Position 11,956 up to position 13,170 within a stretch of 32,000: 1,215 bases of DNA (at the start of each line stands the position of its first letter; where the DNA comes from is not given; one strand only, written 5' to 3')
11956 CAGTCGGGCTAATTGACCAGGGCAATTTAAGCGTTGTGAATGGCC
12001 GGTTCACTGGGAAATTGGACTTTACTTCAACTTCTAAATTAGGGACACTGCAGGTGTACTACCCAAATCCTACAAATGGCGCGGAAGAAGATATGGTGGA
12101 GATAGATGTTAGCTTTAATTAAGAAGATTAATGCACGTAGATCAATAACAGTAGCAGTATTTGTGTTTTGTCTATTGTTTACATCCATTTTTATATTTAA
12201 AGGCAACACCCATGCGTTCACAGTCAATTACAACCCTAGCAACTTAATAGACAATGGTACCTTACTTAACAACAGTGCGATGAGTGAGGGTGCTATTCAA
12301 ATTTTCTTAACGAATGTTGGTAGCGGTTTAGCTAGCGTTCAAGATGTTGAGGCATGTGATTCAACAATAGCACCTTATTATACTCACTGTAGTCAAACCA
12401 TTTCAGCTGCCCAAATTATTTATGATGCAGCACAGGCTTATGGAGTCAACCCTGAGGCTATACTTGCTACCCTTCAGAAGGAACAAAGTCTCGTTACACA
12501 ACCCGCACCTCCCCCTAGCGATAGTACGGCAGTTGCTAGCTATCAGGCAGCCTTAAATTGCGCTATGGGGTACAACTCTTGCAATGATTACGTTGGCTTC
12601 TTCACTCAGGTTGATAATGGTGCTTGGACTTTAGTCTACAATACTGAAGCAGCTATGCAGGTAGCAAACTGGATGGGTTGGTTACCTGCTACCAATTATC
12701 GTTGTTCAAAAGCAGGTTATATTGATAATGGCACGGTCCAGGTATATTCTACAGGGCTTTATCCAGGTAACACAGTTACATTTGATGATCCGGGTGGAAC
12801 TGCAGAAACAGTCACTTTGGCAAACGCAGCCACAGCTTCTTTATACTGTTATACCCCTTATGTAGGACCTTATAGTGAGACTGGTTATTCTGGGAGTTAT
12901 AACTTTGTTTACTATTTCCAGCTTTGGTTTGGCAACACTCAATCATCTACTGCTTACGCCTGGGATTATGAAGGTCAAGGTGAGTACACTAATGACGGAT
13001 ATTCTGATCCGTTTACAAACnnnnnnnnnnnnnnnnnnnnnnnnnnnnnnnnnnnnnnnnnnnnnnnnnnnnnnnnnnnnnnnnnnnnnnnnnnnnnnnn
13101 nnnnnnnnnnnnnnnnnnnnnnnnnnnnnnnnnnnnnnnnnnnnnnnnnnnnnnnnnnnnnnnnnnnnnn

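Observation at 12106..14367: Secreted 3x bulb-lectin (MMBL) protein with a possible muralytic head, encoded inside a D-rhamnose/mannose glycan locus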

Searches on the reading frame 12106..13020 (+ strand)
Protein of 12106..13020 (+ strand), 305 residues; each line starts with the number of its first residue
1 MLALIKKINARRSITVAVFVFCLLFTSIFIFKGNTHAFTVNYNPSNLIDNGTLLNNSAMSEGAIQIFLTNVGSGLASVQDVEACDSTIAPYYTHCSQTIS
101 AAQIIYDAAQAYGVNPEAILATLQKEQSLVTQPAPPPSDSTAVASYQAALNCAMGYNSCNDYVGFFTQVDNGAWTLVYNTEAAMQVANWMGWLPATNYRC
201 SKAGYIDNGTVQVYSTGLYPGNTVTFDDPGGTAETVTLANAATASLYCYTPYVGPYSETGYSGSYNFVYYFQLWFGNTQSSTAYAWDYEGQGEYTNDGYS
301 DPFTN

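Call 6: search_protein_families(library=pfam, proteins=[window:12106-13020:+], max_evalue=0.01)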
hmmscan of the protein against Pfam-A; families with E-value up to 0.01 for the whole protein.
window:12106-13020:+ (305 aa): 0 families

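Call 9: find_homologous_proteins(query=window:12217-13020:+)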
Query window:12217-13020:+ (268 aa): 96 proteins with E <= 0.001 among 865 candidates.
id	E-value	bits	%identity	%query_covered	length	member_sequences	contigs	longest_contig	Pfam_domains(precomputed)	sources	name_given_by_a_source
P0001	1.1e-92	329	60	99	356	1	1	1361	-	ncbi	ncbi:MAG: hypothetical protein ACREJM_16265, partial [Candidatus Saccharimonadales bacterium]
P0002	9.4e-89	316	65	91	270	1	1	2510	-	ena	-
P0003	1.6e-67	246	54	89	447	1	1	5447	-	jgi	-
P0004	1.1e-61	227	62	69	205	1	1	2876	-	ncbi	ncbi:MAG TPA: hypothetical protein VGF75_03060, partial [Candidatus Saccharimonadales bacterium]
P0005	1.8e-60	223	50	89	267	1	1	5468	-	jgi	jgi:hypothetical protein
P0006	1.9e-60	223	54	89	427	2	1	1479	PF18885.7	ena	-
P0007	6.1e-56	208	53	88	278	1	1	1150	-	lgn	-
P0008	2.1e-55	206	49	89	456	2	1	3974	-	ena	-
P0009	3.3e-55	206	69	55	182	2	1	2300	-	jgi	jgi:hypothetical protein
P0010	9.6e-53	198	48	84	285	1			-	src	-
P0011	2.3e-52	196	50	90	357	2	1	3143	-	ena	-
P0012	4.2e-49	186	51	83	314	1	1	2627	-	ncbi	ncbi:MAG: hypothetical protein ACREF7_02655, partial [Candidatus Saccharimonadales bacterium]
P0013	5.4e-48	182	46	99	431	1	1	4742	-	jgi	jgi:hypothetical protein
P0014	1.0e-42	165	47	87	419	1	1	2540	-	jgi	jgi:hypothetical protein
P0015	3.1e-42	163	68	46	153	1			-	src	-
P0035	2.0e-14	72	29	89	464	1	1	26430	-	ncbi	-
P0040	5.2e-13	67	35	88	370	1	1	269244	PF16158.12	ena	-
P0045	1.1e-11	63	38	81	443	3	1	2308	PF16158.12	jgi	jgi:archaellum component FlaG (FlaF/FlaG flagellin family)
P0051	1.2e-10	60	34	87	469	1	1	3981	PF16158.12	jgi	jgi:hypothetical protein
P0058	4.9e-9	54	35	91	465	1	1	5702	PF16158.12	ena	-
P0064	5.3e-8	51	38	65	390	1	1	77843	PF18885.7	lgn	-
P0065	5.7e-8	51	32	87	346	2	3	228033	PF16158.12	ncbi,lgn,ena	ncbi:MAG: hypothetical protein WCP93_01255 [Candidatus Berkelbacteria bacterium]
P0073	6.5e-7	47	28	89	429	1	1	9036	PF16158.12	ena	-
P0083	2.0e-5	43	34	82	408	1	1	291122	PF00404.25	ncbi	-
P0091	1.6e-4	40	29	89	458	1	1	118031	-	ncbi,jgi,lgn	ncbi:MAG: hypothetical protein WC730_00385 [Patescibacteria group bacterium]|jgi:hypothetical protei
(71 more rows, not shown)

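Call 15: search_solved_structures(query=A1, max_evalue=10, show_alignments=3)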
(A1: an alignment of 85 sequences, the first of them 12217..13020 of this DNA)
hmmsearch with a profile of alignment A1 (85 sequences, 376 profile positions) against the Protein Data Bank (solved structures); distinct sequences matched with E-value up to 10: 0.

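Call 20: predict_structure(alignment_id=A1)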
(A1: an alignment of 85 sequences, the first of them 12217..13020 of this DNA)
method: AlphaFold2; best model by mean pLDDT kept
length: 268 residues; sequences in the alignment: 85
mean_pLDDT: 89.2   pTM: 0.86
mean pLDDT of the five models: 89.2, 88.5, 88.3, 88.1, 87.4
residues with pLDDT >= 90: 201; 70-90: 35; 50-70: 9; < 50: 23
segments of 3 or more residues with pLDDT < 50: 246-268
pLDDT, mean of each block of 10 residues (from residue 1): 95 97 98 98 94 93 98 97 97 97 97 88 89 95 91 68 93 94 97 92 98 92 90 97 62 45 45
secondary structure, 60 per line:
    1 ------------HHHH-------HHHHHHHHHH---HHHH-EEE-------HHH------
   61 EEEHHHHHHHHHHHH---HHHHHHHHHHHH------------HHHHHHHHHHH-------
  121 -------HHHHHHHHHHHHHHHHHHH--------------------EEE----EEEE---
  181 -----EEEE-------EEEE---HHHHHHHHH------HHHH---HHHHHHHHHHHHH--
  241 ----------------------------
elements in order: H13-16 H24-33 H37-40 E42-44 E61-63 H64-75 H79-90 H103-113 H128-146 E167-169 E174-177 E186-189 E197-200 H204-212 H219-222 H226-238

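Call 23: fold_search(model_id=the predicted structure, library=pdb)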
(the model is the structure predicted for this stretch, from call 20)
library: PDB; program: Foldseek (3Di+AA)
matches with E <= 10: 119; with E <= 0.001: 0
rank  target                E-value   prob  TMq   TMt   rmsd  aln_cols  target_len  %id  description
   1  4pi7_A                2.3e-01  0.66  0.26  0.31   8.9       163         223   13  Crystal structure of S. Aureus Autolysin E in complex with disaccharide NAM-NAG (released 2015-10-14)
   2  4pia                  5.3e-01  0.57  0.26  0.30   8.4       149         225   13  Crystal structure of S. Aureus Autolysin E (released 2015-10-14)
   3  4pi9                  7.4e-01  0.51  0.25  0.30   9.7       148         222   13  Crystal structure of S. Aureus Autolysin E in complex with muropeptide NAM-L-ALA-D-iGLU (released 2015-10-14)
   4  7pj4                  9.2e-01  0.14  0.18  0.18  12.6       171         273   10  Crystal structure of catalytic domain in closed conformation of LytB (E585Q)from Streptococcus pneumoniae (released 2022-09-07)
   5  7sh5_C                1.1e+00  0.01  0.11  0.09  18.1       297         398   11  Crystal structure of CYP142A3 from Mycobacterium ulcerans bound to Cholest-4-en-3-one (released 2022-10-05)
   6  4pi8_A                1.1e+00  0.14  0.21  0.25  13.9       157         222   10  Crystal structure of catalytic mutant E138A of S. Aureus Autolysin E in complex with disaccharide NAG-NAM (released 2015-10-14)
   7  8yxn_A                1.1e+00  0.10  0.19  0.20  15.3       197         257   12  X-ray structure of Clostridium perfringens autolysin catalytic domain in the P1 form (released 2024-05-15)
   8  4q2w                  2.1e+00  0.09  0.10  0.11  10.6       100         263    8  Crystal Structure of pneumococcal peptidoglycan hydrolase LytB (released 2014-07-16)
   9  7pj3                  2.1e+00  0.08  0.18  0.17  12.2       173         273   12  Crystal structure of catalytic domain in open conformation of LytB from Streptococcus pneumoniae (released 2022-09-07)
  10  3wyh_A                2.3e+00  0.08  0.19  0.26  12.6       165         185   12  Structure of disulfide bond deletion mutant of ostrich egg white lysozyme (released 2014-10-15)
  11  5anz                  2.3e+00  0.06  0.24  0.18  17.8       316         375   13  Crystal Structure of SltB3 from Pseudomonas aeruginosa. (released 2016-07-20)
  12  6fxo                  2.6e+00  0.25  0.22  0.25   7.3       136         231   14  Crystal structure of Major Bifunctional Autolysin (released 2019-03-20)
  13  6fxp_B                2.9e+00  0.11  0.24  0.26   9.8       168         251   10  Crystal structure of S. aureus glucosaminidase B (released 2019-03-20)
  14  3tzo_A                2.9e+00  0.01  0.13  0.10  16.4       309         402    9  The role of I87 of CYP158A2 in oxidative coupling reaction (released 2012-01-18)
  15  3cdi                  3.1e+00  0.03  0.13  0.07  15.6       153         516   10  Crystal structure of E. coli PNPase (released 2008-12-09)
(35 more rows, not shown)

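Call 25: search_protein_families(library=pfam, alignment_id=A1, max_evalue=1)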
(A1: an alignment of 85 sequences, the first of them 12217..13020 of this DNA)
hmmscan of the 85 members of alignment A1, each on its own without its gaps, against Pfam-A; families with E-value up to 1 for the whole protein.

A. member 1, window:12217-13020:+ (268 aa): 2 families
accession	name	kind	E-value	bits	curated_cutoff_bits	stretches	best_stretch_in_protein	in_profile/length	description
PF16706.11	Izumo-Ig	-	0.2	12.1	26.7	1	123-164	27-67/88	Izumo-like Immunoglobulin domain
PF25546.1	DUF7925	-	0.42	10.8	26.5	1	134-188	82-141/185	Domain of unknown function (DUF7925)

B. families by the number of members that match (of 85 scanned): 80 families (the first 25 are shown)
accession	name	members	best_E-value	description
PF00404.24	Dockerin_1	23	3.5e-09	Dockerin type I domain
PF16158.11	N_BRCA1_IG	14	2.4e-14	Ig-like domain from next to BRCA1 gene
PF18885.6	DUF5648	8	3.8e-56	Domain of unknown function (DUF5648)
PF07705.17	CARDB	5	0.00014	CARDB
PF19516.4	DUF6049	5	0.00058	Family of unknown function (DUF6049)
PF16116.10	DUF4832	5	0.0015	Domain of unknown function (DUF4832)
PF06199.17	Phage_tail_2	4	0.0014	Phage tail tube protein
PF18401.7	Thioredoxin_13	4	0.0069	Thioredoxin-like domain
PF13517.12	FG-GAP_3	4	0.0086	FG-GAP-like repeat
PF00036.39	EF-hand_1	4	0.16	EF hand domain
PF12690.13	BsuPI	3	0.00011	Intracellular proteinase inhibitor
PF10633.15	NPCBM_assoc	3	0.00028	NPCBM-associated, NEW3 domain of alpha-galactosidase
PF19799.5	DUF6282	3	0.063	Family of unknown function (DUF6282)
PF01839.29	FG-GAP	3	0.072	FG-GAP repeat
PF23619.1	Ig_VWA7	2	0.0004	VWA7 Ig-like domain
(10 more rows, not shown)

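Call 28: search_protein_families(library=phrogs, proteins=[window:12217-13020:+, P0040, P0035, P0091, P0064], max_evalue=1)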
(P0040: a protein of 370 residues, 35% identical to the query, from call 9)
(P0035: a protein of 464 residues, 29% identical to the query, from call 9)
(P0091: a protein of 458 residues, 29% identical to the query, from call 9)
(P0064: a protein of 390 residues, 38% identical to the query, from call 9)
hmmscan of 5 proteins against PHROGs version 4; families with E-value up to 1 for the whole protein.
window:12217-13020:+ (268 aa): 0 families

P0040 (370 aa): 0 families

P0035 (464 aa): 4 families
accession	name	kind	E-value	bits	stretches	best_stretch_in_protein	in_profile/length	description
phrog_9616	-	unknown function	1.4e-27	97.1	2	333-451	3-117/118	-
phrog_1606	-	unknown function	0.0052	17.8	1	217-253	80-116/140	-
phrog_15475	-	unknown function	0.045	15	0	343-393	27-77/79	-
phrog_10917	-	unknown function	0.084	13.8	1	30-88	22-78/95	-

P0091 (458 aa): 2 families
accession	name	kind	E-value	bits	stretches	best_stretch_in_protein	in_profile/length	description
phrog_9616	-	unknown function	1.9e-21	77.3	2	335-446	2-110/118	-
phrog_22720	-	unknown function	0.2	13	0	159-190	22-52/107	-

P0064 (390 aa): 6 families
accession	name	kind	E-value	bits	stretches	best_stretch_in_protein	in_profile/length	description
phrog_23345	-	unknown function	1.5e-15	58.4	1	243-386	30-164/258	-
phrog_20981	-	unknown function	0.0017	19.1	1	216-288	151-221/293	-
phrog_552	-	unknown function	0.0092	17.2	0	238-270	26-57/71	-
phrog_4117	-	unknown function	0.067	14.2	0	319-338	17-36/65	-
phrog_9019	-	DNA, RNA and nucleotide metabolism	0.17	12.9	0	349-388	48-87/160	Holliday junction resolvase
phrog_30813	-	unknown function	0.2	13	0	348-369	23-45/63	-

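Call 29: fold_search(model_id=the predicted structure, library=viral)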
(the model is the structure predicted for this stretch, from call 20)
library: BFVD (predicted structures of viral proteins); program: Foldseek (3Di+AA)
matches with E <= 10: 126; with E <= 0.001: 0
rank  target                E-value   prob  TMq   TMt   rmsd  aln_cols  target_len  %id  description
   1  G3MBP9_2              8.6e-02  0.60  0.18  0.04  12.3       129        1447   18  Gp183 [Bacillus phage G]
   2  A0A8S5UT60            1.6e-01  0.60  0.20  0.18  11.7       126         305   15  Beta- N-acetylglucosaminidase [Myoviridae sp. ctYA416]
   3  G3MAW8                1.7e-01  0.90  0.27  0.28   6.6       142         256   15  Gp588 [Bacillus phage G]
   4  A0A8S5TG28            2.1e-01  0.80  0.22  0.22  11.4       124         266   14  Mannosyl-glycoprotein endo-beta-N-acetylglucosaminidase [Myoviridae sp. ctIty1]
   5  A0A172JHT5            2.3e-01  0.85  0.34  0.35   8.0       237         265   11  Mannosyl-glycoendo-beta-N-acetylglucosaminidase [Bacillus phage AR9]
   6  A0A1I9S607            4.9e-01  0.41  0.27  0.13  11.1       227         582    8  (no name in the UniProt tables at hand)
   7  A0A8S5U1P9            6.1e-01  0.23  0.16  0.20  11.6       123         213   20  GEWL-like protein [Siphoviridae sp. ctdHi7]
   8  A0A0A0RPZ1            6.5e-01  0.25  0.17  0.16  12.4       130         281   15  Tail lysin [Bacillus phage Pookie]
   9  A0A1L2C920            7.6e-01  0.38  0.20  0.07  11.8       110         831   12  Peptidoglycan hydrolase [Pseudomonas phage ZC03]
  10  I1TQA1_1              7.6e-01  0.04  0.14  0.06  17.3       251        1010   10  (no name in the UniProt tables at hand)
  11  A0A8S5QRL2            9.0e-01  0.77  0.21  0.29   4.5        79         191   19  Mannosyl-glycoprotein endo-beta-N-acetylglucosaminidase [Siphoviridae sp. ctE6L85]
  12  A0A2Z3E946            1.1e+00  0.18  0.31  0.08  14.3       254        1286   11  (no name in the UniProt tables at hand)
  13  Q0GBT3                1.1e+00  0.16  0.18  0.06  10.4       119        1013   13  PfWMP4_33 [Phormidium phage Pf-WMP4]
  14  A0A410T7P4            1.1e+00  0.23  0.25  0.29  10.1       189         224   11  Transglycosylase SLT domain-containing protein [Campylobacter phage CP20]
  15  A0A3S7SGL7            1.1e+00  0.11  0.23  0.07  18.2       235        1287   14  (no name in the UniProt tables at hand)
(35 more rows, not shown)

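Call 43: search_protein_representatives(alignment_id=A3)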
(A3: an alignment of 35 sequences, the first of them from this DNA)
Query: 35 sequences, 198 profile positions. Proteins with E-value up to 0.001 (for the whole library): 5399; up to 1e-10: 4601; up to 1e-30: 3308. The best 150 are listed.
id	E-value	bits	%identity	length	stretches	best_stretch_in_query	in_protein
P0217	3.9e-186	630.6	-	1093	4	3-196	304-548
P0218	6.6e-162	551.6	-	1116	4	4-194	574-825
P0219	1.2e-128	443.0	-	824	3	3-196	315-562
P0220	4.5e-76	271.4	-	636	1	2-194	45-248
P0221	6.9e-73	261.0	-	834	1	2-196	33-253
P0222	1.5e-72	259.9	-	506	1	2-195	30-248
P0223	9.0e-72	257.4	-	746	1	2-195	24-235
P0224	1.5e-71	256.7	-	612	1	2-193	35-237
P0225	3.2e-71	255.6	-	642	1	3-193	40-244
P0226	5.1e-71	254.9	-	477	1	3-192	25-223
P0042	2.1e-70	252.9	-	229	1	2-193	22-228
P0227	2.3e-70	252.8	-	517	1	3-194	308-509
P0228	2.7e-70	252.6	-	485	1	2-193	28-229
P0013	3.4e-70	252.2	-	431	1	2-196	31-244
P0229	3.5e-70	252.2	-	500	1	4-196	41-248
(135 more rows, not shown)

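Call 48: search_protein_families(library=pfam, alignment_id=A5, max_evalue=0.001)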
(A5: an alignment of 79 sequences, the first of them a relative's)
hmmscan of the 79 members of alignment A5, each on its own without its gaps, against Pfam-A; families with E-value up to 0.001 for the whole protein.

A. member 1, P0217 (1093 aa): 2 families
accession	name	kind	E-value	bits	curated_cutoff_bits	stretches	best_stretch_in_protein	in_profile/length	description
PF08672.17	ANAPC2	-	8.9e-09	36.1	23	0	44-62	7-25/60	Anaphase promoting complex (APC) subunit 2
PF23157.1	DUF7055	-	2.7e-05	24.2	27.6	0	98-110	18-30/66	Domain of unknown function (DUF7055)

B. families by the number of members that match (of 79 scanned): 31 families (the first 25 are shown)
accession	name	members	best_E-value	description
PF16158.11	N_BRCA1_IG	16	2.5e-23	Ig-like domain from next to BRCA1 gene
PF10633.15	NPCBM_assoc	9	1.6e-10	NPCBM-associated, NEW3 domain of alpha-galactosidase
PF13517.12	FG-GAP_3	7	9e-24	FG-GAP-like repeat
PF18885.6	DUF5648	6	3.6e-64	Domain of unknown function (DUF5648)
PF16116.10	DUF4832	5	6.8e-13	Domain of unknown function (DUF4832)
PF07705.17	CARDB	4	4.2e-06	CARDB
PF01839.29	FG-GAP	3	1.6e-21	FG-GAP repeat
PF00630.25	Filamin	3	1.5e-08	Filamin/ABP280 repeat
PF00404.24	Dockerin_1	3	4e-08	Dockerin type I domain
PF19193.6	Tectonin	2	4.3e-23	Tectonin domain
PF14016.12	DUF4232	2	1.1e-05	Domain of unknown function (DUF4232)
PF07538.16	ChW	1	2.4e-83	Clostridial hydrophobic W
PF14200.12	RicinB_lectin_2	1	5.2e-61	Ricin-type beta-trefoil lectin domain-like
PF00652.28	Ricin_B_lectin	1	5.1e-30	Ricin-type beta-trefoil lectin domain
PF00768.25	Peptidase_S11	1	4.2e-24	D-alanyl-D-alanine carboxypeptidase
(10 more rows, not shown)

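Call 49: search_dna_similar(query=window:12217-12951:+, collection=phages, mode=protein, max_evalue=0.01, max_rows=20)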
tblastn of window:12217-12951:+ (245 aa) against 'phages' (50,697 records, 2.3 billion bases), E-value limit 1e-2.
No match.

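Call 56: find_encoding_contigs(protein=P0040, flank=10000, max_places=1)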
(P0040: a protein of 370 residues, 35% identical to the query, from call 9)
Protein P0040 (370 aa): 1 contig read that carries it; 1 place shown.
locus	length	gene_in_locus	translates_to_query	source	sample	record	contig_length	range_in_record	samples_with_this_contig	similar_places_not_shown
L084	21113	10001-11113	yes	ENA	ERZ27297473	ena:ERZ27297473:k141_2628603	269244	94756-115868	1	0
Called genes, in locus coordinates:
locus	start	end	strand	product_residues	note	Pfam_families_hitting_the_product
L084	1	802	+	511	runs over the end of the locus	PF05157:MshEN, PF00437:T2SSE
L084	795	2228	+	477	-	-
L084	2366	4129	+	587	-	PF01435:Peptidase_M48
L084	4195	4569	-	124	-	PF18895:T4SS_pilin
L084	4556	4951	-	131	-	PF18895:T4SS_pilin (weak)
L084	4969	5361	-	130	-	PF18895:T4SS_pilin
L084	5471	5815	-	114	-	PF18895:T4SS_pilin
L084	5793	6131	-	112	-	PF18895:T4SS_pilin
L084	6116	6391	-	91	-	PF18895:T4SS_pilin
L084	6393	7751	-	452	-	PF01547:SBP_bac_1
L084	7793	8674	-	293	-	PF00483:NTP_transferase, PF12804:NTP_transf_3 (weak)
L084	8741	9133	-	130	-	PF17886:ArsA_HSP20 (faint), PF00011:HSP20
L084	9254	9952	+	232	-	PF18912:DZR_2, PF00156:Pribosyltran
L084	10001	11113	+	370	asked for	PF16158:N_BRCA1_IG (weak)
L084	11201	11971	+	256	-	PF02475:TRM5-TYW2_MTfase (faint), PF05050:Methyltransf_21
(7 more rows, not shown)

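Call 57: find_encoding_contigs(protein=P0083, flank=10000, max_places=1)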
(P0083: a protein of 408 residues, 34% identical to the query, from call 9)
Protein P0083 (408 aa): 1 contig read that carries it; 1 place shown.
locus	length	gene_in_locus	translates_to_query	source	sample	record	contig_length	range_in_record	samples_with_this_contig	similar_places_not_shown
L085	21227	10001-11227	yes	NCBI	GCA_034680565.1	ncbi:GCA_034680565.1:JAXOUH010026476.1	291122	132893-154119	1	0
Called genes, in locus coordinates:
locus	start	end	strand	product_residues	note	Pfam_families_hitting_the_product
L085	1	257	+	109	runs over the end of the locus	PF00825:Ribonuclease_P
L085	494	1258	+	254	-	PF02096:60KD_IMP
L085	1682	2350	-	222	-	PF18912:DZR_2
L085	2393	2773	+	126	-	PF00011:HSP20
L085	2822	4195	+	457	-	-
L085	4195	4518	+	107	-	PF18895:T4SS_pilin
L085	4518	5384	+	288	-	PF18895:T4SS_pilin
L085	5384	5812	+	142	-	PF18895:T4SS_pilin (weak)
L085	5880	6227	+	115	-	PF18895:T4SS_pilin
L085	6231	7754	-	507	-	PF05157:MshEN, PF00437:T2SSE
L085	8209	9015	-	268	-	-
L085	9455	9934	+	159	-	-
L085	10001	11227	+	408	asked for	PF00404:Dockerin_1 (faint)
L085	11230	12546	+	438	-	-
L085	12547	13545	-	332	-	PF01073:3Beta_HSD, PF01370:Epimerase, PF02719:Polysacc_synt_2, PF04321:RmlD_sub_bind, PF07993:NAD_binding_4, PF13460:NAD_binding_10 (weak), PF16363:GDP_Man_Dehyd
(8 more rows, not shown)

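Call 58: find_encoding_contigs(protein=P0065, flank=10000, max_places=1)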
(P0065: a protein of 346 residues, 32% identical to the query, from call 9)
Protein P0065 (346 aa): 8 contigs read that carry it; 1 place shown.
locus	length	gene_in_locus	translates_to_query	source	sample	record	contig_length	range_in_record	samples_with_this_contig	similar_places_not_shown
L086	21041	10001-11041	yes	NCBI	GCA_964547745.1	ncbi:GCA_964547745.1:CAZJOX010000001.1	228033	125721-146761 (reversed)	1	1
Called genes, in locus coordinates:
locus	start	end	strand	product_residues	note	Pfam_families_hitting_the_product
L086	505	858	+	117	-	-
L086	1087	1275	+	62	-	-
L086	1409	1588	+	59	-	-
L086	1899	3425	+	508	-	PF05157:MshEN (weak), PF00437:T2SSE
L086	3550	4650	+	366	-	-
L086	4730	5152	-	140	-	PF18895:T4SS_pilin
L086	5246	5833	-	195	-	PF18895:T4SS_pilin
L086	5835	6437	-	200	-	PF18895:T4SS_pilin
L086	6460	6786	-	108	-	PF04956:TrbC (weak), PF18895:T4SS_pilin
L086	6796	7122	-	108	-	PF18895:T4SS_pilin (weak)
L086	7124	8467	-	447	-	PF13416:SBP_bac_8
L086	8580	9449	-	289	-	PF00483:NTP_transferase, PF12804:NTP_transf_3 (weak)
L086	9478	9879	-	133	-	PF00011:HSP20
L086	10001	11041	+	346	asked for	PF16158:N_BRCA1_IG (weak)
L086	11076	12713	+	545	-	-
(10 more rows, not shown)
